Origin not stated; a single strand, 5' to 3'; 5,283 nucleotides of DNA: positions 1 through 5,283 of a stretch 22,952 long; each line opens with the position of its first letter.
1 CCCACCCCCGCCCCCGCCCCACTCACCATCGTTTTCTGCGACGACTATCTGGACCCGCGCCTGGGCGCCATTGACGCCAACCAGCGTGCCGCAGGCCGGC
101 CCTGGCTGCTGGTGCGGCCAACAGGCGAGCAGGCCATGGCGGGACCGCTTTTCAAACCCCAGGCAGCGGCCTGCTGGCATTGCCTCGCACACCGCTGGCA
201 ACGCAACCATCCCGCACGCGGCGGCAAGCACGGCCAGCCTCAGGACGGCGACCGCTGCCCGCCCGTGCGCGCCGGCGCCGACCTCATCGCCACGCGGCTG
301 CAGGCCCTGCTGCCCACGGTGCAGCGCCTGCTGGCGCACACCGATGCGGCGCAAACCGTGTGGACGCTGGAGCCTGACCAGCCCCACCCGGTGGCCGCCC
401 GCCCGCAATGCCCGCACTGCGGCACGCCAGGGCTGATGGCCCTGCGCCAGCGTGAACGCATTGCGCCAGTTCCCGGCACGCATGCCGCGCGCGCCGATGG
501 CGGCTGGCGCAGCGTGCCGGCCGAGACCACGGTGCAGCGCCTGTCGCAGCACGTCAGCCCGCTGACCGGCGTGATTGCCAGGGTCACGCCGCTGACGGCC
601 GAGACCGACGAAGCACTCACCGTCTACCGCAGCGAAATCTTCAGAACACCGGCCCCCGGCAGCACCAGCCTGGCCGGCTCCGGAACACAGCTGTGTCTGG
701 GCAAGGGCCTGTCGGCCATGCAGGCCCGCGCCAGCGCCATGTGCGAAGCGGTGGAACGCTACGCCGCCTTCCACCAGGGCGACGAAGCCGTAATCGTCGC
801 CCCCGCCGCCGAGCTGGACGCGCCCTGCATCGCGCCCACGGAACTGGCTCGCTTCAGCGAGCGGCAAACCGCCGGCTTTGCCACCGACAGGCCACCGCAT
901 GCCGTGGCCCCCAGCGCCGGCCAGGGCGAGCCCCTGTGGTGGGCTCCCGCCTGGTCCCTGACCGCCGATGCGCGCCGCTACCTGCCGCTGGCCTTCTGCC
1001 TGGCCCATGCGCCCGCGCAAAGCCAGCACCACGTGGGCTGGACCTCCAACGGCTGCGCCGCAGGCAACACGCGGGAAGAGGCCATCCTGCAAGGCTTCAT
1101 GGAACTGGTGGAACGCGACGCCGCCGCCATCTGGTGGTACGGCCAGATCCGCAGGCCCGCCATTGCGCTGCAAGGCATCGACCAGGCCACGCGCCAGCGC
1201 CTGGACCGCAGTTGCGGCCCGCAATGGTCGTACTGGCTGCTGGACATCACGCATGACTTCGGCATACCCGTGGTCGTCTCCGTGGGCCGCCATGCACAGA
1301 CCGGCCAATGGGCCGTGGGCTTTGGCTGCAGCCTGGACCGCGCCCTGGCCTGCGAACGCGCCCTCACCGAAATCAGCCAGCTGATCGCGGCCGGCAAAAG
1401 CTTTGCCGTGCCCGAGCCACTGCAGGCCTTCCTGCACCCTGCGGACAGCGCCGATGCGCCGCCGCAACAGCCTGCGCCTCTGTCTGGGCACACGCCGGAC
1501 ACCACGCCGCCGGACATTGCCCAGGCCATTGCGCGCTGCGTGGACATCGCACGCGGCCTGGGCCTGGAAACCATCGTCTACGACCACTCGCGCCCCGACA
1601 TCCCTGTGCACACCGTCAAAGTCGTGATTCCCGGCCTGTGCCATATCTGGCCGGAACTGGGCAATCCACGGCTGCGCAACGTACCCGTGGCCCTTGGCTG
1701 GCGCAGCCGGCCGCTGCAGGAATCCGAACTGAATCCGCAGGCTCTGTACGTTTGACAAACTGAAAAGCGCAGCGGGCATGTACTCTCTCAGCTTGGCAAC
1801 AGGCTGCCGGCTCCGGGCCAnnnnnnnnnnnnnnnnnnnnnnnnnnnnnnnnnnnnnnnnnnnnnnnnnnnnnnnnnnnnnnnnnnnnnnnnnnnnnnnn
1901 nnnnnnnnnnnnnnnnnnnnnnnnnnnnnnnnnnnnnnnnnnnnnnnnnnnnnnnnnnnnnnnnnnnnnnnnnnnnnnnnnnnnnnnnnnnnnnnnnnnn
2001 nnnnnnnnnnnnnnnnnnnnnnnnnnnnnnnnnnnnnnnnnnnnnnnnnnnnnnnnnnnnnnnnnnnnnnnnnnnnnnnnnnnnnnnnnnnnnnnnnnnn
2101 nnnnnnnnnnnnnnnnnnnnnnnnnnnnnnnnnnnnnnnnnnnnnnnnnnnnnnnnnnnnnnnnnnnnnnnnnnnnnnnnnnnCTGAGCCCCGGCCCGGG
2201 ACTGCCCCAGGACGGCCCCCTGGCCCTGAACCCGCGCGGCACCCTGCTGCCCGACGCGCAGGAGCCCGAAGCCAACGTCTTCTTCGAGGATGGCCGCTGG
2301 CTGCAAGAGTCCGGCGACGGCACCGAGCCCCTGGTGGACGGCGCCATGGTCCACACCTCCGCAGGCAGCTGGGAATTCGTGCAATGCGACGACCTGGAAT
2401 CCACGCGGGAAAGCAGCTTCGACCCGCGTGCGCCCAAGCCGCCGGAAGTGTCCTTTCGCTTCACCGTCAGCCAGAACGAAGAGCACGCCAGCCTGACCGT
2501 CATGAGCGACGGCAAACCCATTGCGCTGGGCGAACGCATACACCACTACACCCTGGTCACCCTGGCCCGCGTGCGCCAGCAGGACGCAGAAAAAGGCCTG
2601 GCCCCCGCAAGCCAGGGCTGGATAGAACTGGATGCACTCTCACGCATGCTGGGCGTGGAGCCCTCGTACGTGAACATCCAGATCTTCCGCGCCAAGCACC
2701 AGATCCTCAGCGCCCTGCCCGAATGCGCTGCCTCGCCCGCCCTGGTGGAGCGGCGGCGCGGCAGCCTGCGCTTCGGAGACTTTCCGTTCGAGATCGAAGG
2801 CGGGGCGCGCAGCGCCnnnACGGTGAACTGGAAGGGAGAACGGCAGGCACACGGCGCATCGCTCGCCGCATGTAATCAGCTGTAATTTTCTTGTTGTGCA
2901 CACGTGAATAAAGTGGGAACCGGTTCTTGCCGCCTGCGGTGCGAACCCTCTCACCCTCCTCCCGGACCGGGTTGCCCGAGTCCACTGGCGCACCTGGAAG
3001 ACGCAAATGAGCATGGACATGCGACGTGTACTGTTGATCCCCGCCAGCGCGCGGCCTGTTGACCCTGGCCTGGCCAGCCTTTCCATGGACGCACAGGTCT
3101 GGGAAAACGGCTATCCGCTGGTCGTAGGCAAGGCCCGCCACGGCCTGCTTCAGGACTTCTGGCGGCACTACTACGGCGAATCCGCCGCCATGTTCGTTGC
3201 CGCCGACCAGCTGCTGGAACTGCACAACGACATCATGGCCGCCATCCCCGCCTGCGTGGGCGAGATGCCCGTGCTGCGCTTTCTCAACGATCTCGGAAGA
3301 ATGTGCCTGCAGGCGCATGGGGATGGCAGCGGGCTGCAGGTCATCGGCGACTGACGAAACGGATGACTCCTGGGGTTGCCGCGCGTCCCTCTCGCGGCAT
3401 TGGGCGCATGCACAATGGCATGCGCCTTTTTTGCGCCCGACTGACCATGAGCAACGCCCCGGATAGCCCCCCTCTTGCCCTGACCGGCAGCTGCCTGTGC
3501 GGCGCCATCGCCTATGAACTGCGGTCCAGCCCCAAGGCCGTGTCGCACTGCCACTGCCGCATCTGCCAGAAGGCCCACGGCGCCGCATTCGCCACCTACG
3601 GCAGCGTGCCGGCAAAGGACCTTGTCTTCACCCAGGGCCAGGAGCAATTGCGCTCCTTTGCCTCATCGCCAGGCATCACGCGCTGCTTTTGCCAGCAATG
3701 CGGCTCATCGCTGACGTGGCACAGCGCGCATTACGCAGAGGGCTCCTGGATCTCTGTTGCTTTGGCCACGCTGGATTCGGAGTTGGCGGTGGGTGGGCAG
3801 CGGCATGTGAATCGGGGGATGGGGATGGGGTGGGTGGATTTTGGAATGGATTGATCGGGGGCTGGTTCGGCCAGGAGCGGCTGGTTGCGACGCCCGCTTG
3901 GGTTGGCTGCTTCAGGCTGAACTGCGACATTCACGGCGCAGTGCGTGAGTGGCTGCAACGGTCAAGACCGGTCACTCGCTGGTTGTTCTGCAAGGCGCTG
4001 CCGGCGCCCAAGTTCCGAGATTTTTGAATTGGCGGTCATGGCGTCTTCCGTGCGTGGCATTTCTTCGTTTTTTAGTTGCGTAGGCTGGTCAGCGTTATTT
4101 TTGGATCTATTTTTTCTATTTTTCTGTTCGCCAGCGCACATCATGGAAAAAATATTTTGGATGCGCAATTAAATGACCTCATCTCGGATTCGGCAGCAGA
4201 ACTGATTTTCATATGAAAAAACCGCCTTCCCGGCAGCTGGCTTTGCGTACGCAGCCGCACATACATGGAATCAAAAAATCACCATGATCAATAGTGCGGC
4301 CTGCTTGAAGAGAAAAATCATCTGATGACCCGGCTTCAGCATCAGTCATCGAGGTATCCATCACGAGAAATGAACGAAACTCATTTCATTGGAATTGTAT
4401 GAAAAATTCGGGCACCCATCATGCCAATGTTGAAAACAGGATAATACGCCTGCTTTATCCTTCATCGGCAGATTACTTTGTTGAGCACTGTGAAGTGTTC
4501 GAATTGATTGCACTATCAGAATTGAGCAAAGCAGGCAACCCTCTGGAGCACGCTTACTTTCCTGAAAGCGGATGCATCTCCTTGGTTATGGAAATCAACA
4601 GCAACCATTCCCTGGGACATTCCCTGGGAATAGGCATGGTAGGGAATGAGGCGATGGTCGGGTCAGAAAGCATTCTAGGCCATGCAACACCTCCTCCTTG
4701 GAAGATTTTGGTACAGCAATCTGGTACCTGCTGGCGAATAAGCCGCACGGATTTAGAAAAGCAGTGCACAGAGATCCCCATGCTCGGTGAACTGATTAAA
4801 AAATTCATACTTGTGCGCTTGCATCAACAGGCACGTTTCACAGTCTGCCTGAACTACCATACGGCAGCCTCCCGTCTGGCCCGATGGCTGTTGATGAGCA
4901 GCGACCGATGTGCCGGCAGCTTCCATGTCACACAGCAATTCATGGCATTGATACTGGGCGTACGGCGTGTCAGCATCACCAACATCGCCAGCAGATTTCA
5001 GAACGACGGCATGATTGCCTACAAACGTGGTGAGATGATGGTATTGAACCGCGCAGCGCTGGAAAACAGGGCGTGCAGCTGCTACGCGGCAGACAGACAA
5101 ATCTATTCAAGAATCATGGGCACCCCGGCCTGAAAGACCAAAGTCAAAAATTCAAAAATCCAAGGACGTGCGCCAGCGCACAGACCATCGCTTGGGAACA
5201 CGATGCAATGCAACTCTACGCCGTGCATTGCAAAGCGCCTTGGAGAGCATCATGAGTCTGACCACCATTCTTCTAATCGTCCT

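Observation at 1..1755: Edge of a TOMM-type RiPP cluster: fused E1-like/YcaO cyclodehydratase running off the window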

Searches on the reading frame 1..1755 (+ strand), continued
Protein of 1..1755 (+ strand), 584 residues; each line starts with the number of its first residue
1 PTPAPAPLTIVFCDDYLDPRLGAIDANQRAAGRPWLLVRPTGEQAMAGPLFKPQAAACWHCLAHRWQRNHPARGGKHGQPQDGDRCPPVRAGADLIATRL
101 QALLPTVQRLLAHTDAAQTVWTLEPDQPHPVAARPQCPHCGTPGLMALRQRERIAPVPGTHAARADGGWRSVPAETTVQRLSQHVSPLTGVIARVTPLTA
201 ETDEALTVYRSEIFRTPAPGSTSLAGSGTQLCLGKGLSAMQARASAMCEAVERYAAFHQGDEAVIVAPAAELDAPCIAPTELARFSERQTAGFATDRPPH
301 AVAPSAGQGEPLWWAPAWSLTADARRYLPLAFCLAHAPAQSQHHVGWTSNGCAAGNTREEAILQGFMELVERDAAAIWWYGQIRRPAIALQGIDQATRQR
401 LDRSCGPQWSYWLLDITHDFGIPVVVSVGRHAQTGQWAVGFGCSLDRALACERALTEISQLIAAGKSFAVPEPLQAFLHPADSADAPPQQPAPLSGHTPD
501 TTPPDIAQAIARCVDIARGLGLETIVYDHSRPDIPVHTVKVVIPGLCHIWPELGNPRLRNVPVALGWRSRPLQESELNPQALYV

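Call 57: fold_search(model_id=the predicted structure, library=pdb)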
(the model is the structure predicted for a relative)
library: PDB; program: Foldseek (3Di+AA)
matches with E <= 10: 39; with E <= 0.001: 0
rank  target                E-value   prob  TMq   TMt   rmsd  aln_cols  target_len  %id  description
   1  3iyg_H                8.1e-01  0.01  0.12  0.08  26.7       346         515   11  Ca model of bovine TRiC/CCT derived from a 4.0 Angstrom cryo-EM map (released 2010-03-16)
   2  2ahj_A                1.5e+00  0.11  0.26  0.32   9.6       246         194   13  NITRILE HYDRATASE COMPLEXED WITH NITRIC OXIDE (released 1999-01-27)
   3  2cz1_A                1.6e+00  0.10  0.24  0.29   9.8       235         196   13  photo-activation state of Fe-type NHase with n-BA in anaerobic condition (released 2006-01-09)
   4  8i9u_H                1.9e+00  0.01  0.12  0.08  22.6       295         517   13  Human TRiC-PhLP2A complex in the open state (released 2024-01-17)
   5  1ire_A                2.0e+00  0.10  0.24  0.29  10.5       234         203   10  Crystal Structure of Co-type nitrile hydratase from Pseudonocardia thermophila (released 2002-10-01)
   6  3vyh_A                2.0e+00  0.10  0.23  0.28  11.3       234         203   10  Crystal structure of aW116R mutant of nitrile hydratase from Pseudonocardia thermophilla (released 2013-11-13)
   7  7qop_A                2.1e+00  0.07  0.25  0.30   9.8       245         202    9  A mutant of the nitrile hydratase from Geobacillus pallidus having enhanced thermostability (released 2023-01-18)
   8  6raz_4                2.1e+00  0.01  0.12  0.07  20.3       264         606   14  D. melanogaster CMG-DNA, State 2B (released 2019-09-18)
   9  3qxe_A                2.3e+00  0.13  0.16  0.21   8.0        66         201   17  Crystal Structure of Co-type Nitrile Hydratase from Pseudomonas putida. (released 2011-03-23)
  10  9d5u_A                2.3e+00  0.08  0.26  0.32  10.3       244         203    9  Nitrile hydratase S112A mutant (released 2024-11-06)
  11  2ahj_C                2.6e+00  0.08  0.24  0.29   9.6       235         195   14  NITRILE HYDRATASE COMPLEXED WITH NITRIC OXIDE (released 1999-01-27)
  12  9d5v_A                2.6e+00  0.08  0.26  0.31  10.3       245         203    9  Nitrile hydratase S112D mutant (released 2024-11-06)
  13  7sjz_A                2.8e+00  0.08  0.24  0.29  10.6       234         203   10  Crystal structure of aS162A mutant of Co-type nitrile hydratase from Pseudonocardia thermophila (released 2021-12-15)
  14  3qxe_E                2.8e+00  0.07  0.26  0.31  10.3       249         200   12  Crystal Structure of Co-type Nitrile Hydratase from Pseudomonas putida. (released 2011-03-23)
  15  3qz5_E                2.8e+00  0.06  0.24  0.28  11.2       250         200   12  Crystal Structure of Co-type Nitrile Hydratase alpha-E168Q from Pseudomonas putida. (released 2011-03-23)
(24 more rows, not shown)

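Call 85: search_protein_representatives(alignment_id=A2)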
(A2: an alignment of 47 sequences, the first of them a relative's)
Query: 47 sequences, 257 profile positions. Proteins with E-value up to 0.001 (for the whole library): 509; up to 1e-10: 337; up to 1e-30: 172. The best 150 are listed.
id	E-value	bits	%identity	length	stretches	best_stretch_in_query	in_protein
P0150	7.0e-102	356.6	-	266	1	3-256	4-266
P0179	3.6e-88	311.7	-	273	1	7-256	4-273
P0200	5.3e-87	307.8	-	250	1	8-256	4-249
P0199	4.0e-86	305.0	-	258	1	12-256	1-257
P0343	7.9e-85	300.7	-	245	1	8-256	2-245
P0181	8.3e-85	300.6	-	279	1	5-256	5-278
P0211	4.6e-83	294.9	-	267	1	8-256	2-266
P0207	1.0e-81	290.5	-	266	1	8-256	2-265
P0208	2.0e-81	289.5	-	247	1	8-256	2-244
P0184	5.1e-81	288.2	-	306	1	5-256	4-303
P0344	1.7e-80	286.5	-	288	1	8-256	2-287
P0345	3.3e-78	279.0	-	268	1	8-256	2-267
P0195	5.4e-78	278.3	-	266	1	6-256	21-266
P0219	1.6e-76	273.5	-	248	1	7-256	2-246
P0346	7.7e-74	264.7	-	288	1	6-256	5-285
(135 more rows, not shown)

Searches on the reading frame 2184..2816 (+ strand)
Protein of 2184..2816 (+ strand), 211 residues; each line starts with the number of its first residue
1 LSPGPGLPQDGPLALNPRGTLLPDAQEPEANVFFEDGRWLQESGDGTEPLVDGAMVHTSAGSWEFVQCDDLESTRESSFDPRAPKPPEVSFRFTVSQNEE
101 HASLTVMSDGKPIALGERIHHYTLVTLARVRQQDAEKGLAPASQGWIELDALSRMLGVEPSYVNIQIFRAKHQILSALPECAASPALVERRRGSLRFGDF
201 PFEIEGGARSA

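Call 39: search_protein_families(library=pfam, proteins=[window:2184-2816:+], max_evalue=10)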
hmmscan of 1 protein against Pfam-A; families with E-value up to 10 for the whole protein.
seq(211 aa): 1 family
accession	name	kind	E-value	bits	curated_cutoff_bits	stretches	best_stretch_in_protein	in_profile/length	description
PF21209.4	Bac_rhamnosid-like_N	-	0.011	15.7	27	1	30-74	74-115/209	Alpha-rhamnosidase-like, bacteroidetes, N-terminal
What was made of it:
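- Tried and rejected: Pfam at E<=10 gave no relevant match (only a weak Bac_rhamnosid-like_N hit, E=0.011, 15.7 bits; call 39).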

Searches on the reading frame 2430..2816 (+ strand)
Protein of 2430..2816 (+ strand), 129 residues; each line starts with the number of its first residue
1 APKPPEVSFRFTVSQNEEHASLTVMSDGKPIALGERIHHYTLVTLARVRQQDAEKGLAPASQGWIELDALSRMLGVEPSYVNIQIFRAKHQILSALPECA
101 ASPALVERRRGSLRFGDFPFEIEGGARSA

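Call 61: search_solved_structures(query=A3, max_evalue=10, show_alignments=2)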
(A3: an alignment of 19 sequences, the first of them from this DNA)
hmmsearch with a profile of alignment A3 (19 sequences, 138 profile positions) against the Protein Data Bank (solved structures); distinct sequences matched with E-value up to 10: 0.
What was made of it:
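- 2448..2801 (+): C-terminal domain of the FHA protein. Its predicted order of three beta strands, three helices and a beta hairpin resembles an OmpR/PhoB-type winged helix. This assignment is tentative. There is no profile hit among PDB sequences (call 61).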

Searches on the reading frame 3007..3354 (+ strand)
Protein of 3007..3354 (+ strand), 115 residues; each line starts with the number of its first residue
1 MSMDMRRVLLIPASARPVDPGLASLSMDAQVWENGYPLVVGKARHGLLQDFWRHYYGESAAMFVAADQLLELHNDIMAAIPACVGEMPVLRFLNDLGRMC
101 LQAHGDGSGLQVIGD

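Call 72: search_protein_families(library=pfam, proteins=[window:3007-3354:+], max_evalue=0.01)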
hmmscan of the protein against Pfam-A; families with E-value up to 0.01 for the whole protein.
window:3007-3354:+ (115 aa): 0 families

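Call 87: search_protein_families(library=ncbifam, proteins=[window:3007-3354:+], max_evalue=0.01)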
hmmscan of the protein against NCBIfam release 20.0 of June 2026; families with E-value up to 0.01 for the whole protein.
window:3007-3354:+ (115 aa): 0 families
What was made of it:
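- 3007..3354 (+): 115-aa ORF of unknown function, conserved downstream of the FHA gene; a possible further member of the cassette. No Pfam or NCBIfam family (calls 72, 87).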

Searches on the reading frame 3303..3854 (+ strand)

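Call 5: search_protein_families(library=ncbifam, proteins=[window:3303-3854:+], max_evalue=0.01)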
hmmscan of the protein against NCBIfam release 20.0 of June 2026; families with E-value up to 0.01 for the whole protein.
window:3303-3854:+ (183 aa): 2 families
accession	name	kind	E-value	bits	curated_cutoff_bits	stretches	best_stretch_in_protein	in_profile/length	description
TIGR02820.1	formald_GSH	equivalog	4.6e-06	26.6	234.55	1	63-137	25-99/182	S-(hydroxymethyl)glutathione synthase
NF003829.0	PRK05417.1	subfamily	1.9e-05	24.5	249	1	64-137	30-103/191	glutathione-dependent formaldehyde-activating enzyme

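Call 6: search_protein_families(library=pfam, proteins=[window:3303-3854:+], max_evalue=0.01)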
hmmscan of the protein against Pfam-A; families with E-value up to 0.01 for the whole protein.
window:3303-3854:+ (183 aa): 2 families
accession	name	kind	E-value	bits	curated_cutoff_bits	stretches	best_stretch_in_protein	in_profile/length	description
PF04828.22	GFA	-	8.6e-25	87.5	24.3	1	60-163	2-105/115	Glutathione-dependent formaldehyde-activating enzyme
PF25165.1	DUF7828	-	0.0018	18.3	25.7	1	126-158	26-58/87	Domain of unknown function (DUF7828)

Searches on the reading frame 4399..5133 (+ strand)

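Call 5: search_protein_families(library=ncbifam, proteins=[window:4399-5133:+], max_evalue=0.01)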
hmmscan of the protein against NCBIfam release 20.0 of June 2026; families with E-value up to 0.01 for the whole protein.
window:4399-5133:+ (244 aa): 2 families
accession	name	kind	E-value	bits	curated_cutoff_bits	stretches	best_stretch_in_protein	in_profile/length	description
NF008732.0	PRK11753.1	equivalog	0.0011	18.4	266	1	23-215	15-209/214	cAMP-activated global transcriptional regulator CRP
TIGR03896.1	cyc_nuc_ocin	subfamily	0.005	16.2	161.05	1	25-143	2-119/317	bacteriocin-type transport-associated protein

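Call 6: search_protein_families(library=pfam, proteins=[window:4399-5133:+], max_evalue=0.01)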
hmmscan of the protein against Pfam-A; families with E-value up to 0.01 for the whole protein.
window:4399-5133:+ (244 aa): 2 families
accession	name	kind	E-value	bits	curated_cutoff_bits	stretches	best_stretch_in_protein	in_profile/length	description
PF13545.12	HTH_Crp_2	-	5.4e-14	52.3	27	1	159-223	2-69/70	Crp-like helix-turn-helix domain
PF00027.35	cNMP_binding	-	2.3e-05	24.7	27.5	1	42-123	10-86/89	Cyclic nucleotide-binding domain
